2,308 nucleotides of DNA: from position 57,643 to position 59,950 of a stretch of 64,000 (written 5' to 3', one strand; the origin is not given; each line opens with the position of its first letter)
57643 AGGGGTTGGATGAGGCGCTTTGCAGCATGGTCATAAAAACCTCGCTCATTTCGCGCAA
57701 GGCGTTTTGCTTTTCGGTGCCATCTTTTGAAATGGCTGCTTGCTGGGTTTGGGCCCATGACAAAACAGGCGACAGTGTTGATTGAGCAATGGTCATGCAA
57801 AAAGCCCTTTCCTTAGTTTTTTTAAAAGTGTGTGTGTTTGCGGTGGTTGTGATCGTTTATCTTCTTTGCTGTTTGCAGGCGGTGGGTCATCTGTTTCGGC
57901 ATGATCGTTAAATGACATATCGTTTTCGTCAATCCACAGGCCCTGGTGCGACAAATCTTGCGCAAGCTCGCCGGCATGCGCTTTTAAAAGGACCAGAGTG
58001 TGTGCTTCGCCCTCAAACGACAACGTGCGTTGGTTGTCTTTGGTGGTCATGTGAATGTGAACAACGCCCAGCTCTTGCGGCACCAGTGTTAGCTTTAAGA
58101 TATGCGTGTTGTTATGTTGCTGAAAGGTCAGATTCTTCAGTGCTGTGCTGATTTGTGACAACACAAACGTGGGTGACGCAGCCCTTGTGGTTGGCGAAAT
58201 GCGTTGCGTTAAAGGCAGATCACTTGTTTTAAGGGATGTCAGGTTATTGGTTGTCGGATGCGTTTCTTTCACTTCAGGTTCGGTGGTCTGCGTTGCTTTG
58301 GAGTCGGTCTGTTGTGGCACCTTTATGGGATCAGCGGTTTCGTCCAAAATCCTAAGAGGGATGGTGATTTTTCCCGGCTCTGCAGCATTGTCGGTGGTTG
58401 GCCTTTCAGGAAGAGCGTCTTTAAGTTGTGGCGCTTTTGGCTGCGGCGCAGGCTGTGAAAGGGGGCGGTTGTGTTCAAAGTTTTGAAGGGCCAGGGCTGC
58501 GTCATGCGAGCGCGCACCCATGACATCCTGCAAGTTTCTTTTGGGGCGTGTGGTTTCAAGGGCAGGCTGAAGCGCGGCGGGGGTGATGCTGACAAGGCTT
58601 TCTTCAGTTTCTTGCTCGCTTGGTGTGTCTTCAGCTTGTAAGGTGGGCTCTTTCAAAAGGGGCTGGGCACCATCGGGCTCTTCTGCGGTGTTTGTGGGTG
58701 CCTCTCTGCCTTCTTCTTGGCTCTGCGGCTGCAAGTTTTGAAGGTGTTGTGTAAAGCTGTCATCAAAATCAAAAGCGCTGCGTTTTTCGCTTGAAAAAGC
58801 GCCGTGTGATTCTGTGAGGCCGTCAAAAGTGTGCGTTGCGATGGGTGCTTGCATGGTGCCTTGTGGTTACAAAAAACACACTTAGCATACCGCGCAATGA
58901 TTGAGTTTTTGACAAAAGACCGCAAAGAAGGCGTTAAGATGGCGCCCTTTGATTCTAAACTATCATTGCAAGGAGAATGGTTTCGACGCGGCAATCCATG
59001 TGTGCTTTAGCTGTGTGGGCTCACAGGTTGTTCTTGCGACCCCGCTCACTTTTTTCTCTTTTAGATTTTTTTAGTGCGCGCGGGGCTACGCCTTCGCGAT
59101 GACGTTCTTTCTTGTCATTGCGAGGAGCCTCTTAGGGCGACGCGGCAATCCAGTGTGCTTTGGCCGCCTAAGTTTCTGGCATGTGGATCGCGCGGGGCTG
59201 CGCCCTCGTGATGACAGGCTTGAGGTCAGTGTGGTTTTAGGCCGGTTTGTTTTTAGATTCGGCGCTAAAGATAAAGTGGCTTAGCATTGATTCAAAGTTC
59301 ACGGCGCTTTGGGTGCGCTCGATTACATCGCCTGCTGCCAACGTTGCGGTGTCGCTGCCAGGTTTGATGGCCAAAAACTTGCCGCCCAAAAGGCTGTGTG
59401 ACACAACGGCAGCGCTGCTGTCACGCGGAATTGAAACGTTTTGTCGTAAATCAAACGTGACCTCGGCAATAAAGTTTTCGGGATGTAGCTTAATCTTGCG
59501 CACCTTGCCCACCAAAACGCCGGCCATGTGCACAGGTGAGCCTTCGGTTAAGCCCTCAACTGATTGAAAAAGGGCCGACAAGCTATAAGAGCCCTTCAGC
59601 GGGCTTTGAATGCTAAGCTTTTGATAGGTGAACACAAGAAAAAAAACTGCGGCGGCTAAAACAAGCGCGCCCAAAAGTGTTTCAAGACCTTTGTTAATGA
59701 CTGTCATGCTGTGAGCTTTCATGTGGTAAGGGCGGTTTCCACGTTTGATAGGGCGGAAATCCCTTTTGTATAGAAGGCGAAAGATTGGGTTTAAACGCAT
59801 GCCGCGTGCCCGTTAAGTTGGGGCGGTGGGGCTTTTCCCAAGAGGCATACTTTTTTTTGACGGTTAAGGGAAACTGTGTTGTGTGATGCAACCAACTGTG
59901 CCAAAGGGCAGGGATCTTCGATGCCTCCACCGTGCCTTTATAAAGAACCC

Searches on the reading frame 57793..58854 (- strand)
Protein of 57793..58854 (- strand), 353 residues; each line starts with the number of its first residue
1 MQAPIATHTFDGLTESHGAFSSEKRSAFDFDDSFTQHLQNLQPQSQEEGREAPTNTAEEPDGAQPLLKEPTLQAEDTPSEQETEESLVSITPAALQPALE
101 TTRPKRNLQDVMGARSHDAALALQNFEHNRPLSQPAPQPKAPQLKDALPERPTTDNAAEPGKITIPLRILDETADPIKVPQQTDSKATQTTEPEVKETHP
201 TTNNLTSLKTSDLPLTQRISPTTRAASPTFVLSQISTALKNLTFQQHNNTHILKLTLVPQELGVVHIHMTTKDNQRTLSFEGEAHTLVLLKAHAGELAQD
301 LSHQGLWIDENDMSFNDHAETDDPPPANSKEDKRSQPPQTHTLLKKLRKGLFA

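Call 89: search_protein_families(library=pfam, proteins=[window:57793-58854:-], max_evalue=0.001)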
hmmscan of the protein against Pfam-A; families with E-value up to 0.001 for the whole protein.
window:57793-58854:- (353 aa): 1 family
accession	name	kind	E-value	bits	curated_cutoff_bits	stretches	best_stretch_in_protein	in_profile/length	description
PF02120.21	Flg_hook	-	1.3e-08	34.9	29.8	1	244-317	6-78/85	Flagellar hook-length control protein FliK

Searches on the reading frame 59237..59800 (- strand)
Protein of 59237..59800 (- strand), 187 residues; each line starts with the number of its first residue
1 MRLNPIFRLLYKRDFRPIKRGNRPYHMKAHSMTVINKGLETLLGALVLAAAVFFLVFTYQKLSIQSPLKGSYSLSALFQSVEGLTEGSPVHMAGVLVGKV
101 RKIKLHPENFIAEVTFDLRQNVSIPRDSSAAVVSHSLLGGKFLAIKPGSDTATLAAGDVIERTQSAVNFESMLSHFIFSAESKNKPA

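Call 89: search_protein_families(library=pfam, proteins=[window:59237-59800:-], max_evalue=0.001)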
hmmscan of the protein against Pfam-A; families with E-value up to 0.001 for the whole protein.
window:59237-59800:- (187 aa): 1 family
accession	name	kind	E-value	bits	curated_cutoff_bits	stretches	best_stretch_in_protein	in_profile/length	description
PF02470.25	MlaD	-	1e-20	74.1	25.1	1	71-148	2-81/81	MlaD protein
